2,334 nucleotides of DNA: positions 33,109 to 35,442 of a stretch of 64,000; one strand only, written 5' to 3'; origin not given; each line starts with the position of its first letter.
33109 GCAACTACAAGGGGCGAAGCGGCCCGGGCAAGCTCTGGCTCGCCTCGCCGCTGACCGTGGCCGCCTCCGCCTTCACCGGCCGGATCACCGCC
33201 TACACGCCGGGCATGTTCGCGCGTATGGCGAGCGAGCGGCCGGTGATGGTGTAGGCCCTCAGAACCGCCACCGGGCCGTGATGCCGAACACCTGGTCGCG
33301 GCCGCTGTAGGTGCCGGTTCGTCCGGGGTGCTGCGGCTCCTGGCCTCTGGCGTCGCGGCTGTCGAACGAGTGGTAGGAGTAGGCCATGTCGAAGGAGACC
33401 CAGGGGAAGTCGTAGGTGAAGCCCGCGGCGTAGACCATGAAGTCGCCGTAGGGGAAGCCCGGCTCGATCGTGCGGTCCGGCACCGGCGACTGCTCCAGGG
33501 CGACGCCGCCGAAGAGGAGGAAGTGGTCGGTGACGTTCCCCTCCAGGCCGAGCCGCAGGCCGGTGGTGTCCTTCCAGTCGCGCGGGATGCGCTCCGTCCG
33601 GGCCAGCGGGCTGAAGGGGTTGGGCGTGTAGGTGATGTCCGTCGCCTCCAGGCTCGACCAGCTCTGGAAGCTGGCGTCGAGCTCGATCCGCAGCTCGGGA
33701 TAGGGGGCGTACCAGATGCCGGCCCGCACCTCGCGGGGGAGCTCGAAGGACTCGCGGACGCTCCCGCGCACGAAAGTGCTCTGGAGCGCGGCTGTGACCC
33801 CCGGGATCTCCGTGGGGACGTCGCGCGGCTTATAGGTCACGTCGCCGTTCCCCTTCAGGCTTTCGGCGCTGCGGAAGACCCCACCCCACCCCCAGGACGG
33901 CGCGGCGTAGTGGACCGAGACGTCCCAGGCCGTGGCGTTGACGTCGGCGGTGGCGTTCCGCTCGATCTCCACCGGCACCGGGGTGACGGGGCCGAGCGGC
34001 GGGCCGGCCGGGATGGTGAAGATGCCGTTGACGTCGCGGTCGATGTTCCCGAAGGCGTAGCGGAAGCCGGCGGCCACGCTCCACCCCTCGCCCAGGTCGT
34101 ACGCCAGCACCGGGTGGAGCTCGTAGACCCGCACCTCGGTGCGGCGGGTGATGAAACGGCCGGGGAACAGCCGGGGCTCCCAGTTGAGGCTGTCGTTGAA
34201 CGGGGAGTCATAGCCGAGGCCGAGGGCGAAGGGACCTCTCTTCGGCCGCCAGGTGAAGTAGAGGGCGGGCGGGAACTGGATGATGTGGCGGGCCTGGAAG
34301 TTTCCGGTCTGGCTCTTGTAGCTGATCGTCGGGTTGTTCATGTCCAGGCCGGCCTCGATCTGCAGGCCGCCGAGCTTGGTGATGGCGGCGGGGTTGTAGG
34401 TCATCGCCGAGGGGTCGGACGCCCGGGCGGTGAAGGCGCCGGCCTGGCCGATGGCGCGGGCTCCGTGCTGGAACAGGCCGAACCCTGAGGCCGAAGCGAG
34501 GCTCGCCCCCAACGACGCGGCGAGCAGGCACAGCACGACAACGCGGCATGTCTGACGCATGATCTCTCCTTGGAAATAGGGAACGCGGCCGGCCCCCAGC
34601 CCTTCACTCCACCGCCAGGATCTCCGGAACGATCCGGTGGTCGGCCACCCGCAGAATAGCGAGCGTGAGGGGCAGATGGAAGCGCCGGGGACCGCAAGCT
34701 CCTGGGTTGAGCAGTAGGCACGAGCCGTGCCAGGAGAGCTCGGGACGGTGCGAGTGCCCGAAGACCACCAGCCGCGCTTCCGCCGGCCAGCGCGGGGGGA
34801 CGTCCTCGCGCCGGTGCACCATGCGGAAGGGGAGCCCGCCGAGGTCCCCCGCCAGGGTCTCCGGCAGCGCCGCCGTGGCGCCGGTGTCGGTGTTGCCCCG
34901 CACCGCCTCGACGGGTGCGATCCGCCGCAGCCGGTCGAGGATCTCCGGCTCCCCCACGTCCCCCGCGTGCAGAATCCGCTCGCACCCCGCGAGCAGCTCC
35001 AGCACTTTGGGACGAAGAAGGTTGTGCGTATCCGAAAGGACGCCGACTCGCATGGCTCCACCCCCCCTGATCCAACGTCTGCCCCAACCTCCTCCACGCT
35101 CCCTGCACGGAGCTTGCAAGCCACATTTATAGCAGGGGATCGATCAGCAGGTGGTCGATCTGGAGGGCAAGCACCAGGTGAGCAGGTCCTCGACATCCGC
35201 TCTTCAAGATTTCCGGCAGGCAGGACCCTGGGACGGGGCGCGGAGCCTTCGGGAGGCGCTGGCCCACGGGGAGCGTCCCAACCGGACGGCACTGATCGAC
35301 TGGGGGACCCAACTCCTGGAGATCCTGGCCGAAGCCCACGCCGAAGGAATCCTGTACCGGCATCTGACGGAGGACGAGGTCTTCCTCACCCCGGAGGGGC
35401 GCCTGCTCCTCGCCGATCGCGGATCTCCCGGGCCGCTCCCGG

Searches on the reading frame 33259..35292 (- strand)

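Call 61: search_protein_families(library=pfam, proteins=[window:33259-35292:-], max_evalue=0.0001)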
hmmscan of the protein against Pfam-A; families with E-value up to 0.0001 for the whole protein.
window:33259-35292:- (677 aa): 1 family
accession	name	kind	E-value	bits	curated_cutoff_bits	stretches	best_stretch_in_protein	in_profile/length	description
PF03349.22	Toluene_X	-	8.3e-36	123.8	29.7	1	261-677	3-421/421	Outer membrane protein transport protein (OMPP1/FadL/TodX)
